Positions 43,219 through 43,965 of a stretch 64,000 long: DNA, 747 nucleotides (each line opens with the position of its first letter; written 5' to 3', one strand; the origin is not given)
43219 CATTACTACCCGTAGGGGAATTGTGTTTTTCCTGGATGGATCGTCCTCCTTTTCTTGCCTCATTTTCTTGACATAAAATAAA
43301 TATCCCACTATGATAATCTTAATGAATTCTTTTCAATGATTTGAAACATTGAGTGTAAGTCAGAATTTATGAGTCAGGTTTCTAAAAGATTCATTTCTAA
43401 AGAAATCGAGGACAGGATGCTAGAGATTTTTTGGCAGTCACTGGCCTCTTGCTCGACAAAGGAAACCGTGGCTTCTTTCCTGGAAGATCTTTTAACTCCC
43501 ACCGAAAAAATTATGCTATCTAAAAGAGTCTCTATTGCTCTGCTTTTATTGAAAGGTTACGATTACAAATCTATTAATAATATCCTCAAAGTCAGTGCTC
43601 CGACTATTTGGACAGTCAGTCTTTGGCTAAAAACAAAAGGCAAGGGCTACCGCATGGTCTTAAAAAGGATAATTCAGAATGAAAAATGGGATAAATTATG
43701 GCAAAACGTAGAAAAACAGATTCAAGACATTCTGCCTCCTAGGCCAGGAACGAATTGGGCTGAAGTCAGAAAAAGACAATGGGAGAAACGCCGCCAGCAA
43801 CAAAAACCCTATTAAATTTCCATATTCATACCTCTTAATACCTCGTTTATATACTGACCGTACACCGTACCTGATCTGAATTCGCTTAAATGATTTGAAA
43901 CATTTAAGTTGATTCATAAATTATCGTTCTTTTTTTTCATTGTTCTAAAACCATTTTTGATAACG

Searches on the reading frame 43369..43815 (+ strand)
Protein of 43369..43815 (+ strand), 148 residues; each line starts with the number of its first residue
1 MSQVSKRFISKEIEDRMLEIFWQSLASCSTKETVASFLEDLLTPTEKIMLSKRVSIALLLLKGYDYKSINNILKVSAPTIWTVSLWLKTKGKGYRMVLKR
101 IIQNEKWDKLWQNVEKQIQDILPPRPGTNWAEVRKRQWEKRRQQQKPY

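Call 8: search_protein_families(library=pfam, proteins=[window:43369-43815:+], max_evalue=0.001)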
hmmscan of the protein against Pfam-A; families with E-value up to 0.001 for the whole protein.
window:43369-43815:+ (148 aa): 1 family
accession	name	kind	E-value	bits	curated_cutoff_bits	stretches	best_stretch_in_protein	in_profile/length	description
PF01371.25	Trp_repressor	-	2.2e-13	50.5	27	1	18-100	3-86/88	Trp repressor protein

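Call 80: search_protein_families(library=ncbifam, proteins=[window:43369-43815:+], max_evalue=0.001)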
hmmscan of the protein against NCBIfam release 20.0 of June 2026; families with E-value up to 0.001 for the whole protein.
window:43369-43815:+ (148 aa): 1 family
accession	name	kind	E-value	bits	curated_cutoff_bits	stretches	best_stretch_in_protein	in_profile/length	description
TIGR02531.1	yecD_yerC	hypoth_equivalog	6.5e-09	36.1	42.2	1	15-101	2-88/88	YerC/YecD family TrpR-related protein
